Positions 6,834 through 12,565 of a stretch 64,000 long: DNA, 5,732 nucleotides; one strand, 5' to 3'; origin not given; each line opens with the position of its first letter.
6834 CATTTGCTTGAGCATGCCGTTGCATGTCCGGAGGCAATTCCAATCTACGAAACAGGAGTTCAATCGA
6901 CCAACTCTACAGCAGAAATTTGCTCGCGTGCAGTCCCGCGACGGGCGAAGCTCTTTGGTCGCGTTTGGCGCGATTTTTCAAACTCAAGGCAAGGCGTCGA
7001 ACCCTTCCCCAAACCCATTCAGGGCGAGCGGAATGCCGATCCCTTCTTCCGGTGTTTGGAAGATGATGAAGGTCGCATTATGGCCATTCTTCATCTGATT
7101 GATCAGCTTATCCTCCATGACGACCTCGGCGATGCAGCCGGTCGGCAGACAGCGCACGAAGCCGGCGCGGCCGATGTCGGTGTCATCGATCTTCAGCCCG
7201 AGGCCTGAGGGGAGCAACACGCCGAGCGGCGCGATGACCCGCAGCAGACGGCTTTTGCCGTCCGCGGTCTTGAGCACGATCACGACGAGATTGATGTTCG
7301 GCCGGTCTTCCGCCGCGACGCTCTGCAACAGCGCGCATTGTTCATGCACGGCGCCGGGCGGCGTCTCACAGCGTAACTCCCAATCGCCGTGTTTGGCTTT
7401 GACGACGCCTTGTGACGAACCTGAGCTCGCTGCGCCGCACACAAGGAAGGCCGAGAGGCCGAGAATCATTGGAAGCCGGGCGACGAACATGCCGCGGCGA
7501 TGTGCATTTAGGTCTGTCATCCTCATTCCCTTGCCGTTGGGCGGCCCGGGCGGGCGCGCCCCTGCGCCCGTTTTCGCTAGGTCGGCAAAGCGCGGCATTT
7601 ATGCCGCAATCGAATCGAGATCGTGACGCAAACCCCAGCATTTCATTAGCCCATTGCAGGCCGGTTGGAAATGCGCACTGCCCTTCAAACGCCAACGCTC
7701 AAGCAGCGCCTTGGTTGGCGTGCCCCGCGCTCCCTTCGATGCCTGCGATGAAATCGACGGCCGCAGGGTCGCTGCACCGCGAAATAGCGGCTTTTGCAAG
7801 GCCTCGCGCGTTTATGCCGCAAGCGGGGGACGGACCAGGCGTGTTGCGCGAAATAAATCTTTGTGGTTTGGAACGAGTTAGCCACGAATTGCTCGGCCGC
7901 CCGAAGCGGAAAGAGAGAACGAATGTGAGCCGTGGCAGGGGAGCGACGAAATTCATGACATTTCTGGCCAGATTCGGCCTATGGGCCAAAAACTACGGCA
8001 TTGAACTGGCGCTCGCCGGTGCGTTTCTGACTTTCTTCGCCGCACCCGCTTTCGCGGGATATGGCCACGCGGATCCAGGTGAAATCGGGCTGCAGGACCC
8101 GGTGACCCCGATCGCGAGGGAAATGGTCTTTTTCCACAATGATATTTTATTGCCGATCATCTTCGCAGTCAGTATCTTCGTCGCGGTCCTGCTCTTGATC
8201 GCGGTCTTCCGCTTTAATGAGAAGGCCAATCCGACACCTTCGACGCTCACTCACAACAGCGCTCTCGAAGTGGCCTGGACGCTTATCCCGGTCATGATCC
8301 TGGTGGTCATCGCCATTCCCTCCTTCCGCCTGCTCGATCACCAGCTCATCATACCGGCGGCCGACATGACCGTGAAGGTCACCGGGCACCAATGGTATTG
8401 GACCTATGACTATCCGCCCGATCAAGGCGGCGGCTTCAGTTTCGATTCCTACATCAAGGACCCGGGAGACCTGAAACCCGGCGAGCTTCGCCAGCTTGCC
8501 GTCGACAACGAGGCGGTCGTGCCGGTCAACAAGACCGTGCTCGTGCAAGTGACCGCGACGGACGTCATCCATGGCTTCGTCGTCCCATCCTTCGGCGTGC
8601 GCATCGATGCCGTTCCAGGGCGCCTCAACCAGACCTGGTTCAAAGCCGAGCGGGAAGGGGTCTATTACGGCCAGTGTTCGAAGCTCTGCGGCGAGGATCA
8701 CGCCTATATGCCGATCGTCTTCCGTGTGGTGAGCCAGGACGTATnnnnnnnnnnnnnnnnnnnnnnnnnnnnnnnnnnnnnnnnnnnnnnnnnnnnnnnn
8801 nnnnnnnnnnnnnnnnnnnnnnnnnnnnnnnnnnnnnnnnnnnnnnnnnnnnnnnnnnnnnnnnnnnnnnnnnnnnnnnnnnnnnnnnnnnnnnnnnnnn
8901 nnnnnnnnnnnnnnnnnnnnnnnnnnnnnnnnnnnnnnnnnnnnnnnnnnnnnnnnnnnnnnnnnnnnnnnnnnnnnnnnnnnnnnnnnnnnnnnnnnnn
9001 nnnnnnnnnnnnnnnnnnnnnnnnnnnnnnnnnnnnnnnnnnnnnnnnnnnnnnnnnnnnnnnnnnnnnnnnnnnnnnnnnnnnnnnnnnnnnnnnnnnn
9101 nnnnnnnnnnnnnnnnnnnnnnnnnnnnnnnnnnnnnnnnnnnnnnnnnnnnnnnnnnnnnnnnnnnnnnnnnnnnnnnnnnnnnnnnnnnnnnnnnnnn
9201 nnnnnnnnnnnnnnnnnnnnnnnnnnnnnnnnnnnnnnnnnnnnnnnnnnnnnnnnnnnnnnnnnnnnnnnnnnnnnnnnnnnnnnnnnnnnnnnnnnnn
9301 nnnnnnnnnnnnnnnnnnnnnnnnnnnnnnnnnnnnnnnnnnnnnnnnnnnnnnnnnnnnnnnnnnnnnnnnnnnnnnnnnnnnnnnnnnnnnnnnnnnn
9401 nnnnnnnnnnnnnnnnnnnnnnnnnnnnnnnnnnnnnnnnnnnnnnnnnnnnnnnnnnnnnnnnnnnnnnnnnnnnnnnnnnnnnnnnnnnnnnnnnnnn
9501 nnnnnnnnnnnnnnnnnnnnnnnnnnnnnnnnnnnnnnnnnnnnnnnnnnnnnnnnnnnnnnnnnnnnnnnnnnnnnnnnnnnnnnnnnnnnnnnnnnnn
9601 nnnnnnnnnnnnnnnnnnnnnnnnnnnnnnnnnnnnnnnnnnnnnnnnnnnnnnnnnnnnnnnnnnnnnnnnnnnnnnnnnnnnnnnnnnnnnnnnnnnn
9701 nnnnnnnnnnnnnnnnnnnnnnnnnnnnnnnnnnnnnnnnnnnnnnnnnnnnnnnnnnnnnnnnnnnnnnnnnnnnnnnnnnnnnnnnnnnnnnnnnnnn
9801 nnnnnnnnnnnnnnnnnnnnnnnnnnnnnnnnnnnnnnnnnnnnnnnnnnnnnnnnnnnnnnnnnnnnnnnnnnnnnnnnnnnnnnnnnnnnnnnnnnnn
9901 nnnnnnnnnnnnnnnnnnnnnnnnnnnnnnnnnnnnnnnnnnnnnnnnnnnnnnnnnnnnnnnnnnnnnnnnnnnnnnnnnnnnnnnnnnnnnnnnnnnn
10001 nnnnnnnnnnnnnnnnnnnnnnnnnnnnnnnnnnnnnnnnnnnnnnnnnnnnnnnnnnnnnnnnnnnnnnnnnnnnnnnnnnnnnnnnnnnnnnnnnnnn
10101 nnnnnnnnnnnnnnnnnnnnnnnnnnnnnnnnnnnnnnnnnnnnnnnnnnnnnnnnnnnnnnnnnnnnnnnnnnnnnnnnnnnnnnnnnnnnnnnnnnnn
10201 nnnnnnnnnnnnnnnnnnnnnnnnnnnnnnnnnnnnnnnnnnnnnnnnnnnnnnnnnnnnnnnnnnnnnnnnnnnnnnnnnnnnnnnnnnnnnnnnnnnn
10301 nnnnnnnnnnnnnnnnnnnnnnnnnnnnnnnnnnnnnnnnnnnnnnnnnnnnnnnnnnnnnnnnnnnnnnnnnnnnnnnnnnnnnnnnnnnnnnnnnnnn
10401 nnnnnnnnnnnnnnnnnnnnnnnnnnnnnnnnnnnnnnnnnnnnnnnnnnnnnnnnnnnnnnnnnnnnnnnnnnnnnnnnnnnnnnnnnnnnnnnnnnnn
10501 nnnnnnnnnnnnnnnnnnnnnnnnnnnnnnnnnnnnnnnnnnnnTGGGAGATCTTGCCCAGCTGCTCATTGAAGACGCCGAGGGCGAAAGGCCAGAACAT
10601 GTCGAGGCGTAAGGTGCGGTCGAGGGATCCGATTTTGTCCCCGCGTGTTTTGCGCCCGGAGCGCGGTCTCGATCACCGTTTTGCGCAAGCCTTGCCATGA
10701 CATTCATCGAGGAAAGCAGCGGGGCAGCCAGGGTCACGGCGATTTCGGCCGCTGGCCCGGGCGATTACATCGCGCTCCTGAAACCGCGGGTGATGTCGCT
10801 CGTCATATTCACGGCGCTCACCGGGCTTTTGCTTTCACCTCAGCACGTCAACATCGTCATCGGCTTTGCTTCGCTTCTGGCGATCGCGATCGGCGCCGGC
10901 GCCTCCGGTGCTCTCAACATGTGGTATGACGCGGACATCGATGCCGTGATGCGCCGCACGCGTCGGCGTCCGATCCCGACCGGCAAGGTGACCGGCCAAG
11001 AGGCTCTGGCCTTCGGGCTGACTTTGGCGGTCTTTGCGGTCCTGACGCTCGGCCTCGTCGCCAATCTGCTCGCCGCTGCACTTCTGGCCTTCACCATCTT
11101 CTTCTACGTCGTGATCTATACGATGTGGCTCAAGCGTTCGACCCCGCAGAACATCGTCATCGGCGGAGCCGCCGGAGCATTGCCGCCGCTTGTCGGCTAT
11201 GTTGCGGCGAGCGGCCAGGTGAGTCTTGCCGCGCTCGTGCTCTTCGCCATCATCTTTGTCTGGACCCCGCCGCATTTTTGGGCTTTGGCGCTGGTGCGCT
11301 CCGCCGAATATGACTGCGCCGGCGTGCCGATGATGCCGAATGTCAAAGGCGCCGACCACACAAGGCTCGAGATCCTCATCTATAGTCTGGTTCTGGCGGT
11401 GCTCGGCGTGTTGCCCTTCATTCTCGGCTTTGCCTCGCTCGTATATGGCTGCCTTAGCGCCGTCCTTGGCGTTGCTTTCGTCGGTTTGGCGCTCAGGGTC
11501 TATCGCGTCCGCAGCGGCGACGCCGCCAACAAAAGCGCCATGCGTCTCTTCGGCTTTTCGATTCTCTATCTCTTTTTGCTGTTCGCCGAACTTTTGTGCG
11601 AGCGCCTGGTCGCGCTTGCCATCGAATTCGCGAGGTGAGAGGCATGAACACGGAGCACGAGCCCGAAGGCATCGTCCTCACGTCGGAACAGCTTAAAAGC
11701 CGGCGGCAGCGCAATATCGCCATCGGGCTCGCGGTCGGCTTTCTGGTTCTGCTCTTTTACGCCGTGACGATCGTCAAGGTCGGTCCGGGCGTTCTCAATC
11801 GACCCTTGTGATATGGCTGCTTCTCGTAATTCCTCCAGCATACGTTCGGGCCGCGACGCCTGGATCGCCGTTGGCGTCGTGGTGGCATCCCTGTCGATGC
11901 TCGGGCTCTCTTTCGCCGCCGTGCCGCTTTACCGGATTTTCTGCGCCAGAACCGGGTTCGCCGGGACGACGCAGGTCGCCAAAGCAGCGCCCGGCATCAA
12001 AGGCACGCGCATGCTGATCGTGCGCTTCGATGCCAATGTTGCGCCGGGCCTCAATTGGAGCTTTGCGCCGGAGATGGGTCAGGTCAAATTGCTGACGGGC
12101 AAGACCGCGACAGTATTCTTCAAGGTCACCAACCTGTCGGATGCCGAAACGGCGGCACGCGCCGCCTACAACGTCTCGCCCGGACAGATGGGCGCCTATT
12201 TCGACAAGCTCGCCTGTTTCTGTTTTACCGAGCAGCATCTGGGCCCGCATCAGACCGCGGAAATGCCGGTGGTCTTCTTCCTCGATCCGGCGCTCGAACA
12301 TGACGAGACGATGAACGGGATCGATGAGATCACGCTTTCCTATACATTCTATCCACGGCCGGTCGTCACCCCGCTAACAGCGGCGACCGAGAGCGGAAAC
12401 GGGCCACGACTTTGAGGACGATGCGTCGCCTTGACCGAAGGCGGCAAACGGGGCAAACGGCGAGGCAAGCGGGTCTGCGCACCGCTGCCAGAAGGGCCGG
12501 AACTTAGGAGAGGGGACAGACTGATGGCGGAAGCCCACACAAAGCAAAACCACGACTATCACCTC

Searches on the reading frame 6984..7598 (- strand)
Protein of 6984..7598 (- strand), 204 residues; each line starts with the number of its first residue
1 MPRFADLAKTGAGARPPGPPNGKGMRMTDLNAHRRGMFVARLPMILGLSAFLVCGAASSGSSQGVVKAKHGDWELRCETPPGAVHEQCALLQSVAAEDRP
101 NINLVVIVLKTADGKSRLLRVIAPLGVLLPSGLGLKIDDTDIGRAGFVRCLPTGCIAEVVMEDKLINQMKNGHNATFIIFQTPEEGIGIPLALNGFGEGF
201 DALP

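Call 14: search_protein_families(library=pfam, proteins=[window:6984-7598:-], max_evalue=0.001)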
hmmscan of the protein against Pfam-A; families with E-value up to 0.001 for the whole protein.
window:6984-7598:- (204 aa): 1 family
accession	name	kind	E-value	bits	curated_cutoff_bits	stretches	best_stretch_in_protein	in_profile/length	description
PF06776.18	IalB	-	1.7e-37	128.9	22.1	1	73-204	1-131/131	Invasion associated locus B (IalB) protein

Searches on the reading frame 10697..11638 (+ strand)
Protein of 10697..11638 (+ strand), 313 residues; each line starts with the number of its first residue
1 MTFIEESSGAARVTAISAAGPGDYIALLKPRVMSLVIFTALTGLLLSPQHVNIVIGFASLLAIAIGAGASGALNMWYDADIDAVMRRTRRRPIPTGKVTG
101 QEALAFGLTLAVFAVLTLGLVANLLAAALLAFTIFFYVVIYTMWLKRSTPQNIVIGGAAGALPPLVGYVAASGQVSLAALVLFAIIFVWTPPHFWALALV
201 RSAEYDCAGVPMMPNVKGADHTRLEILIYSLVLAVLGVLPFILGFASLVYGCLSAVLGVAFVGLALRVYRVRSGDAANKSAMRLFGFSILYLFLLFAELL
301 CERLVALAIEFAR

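Call 14: search_protein_families(library=pfam, proteins=[window:10697-11638:+], max_evalue=0.001)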
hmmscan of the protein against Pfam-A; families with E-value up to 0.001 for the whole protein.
window:10697-11638:+ (313 aa): 1 family
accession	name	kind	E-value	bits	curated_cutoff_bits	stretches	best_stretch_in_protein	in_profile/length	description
PF01040.23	UbiA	-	4.5e-59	200.2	34.2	1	36-284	1-247/250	UbiA prenyltransferase family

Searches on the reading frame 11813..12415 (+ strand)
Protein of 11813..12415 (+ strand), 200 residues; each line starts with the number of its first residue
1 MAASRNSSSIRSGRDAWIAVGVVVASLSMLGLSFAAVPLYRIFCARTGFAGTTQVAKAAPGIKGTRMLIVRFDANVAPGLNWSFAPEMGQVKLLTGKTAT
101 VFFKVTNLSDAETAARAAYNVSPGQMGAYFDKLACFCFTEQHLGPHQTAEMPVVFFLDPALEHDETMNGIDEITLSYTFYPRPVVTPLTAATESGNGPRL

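Call 14: search_protein_families(library=pfam, proteins=[window:11813-12415:+], max_evalue=0.001)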
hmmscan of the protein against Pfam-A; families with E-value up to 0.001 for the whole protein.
window:11813-12415:+ (200 aa): 1 family
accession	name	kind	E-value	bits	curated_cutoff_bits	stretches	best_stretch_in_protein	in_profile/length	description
PF04442.19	CtaG_Cox11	-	1.6e-52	178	25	1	36-180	1-147/148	Cytochrome c oxidase assembly protein CtaG/Cox11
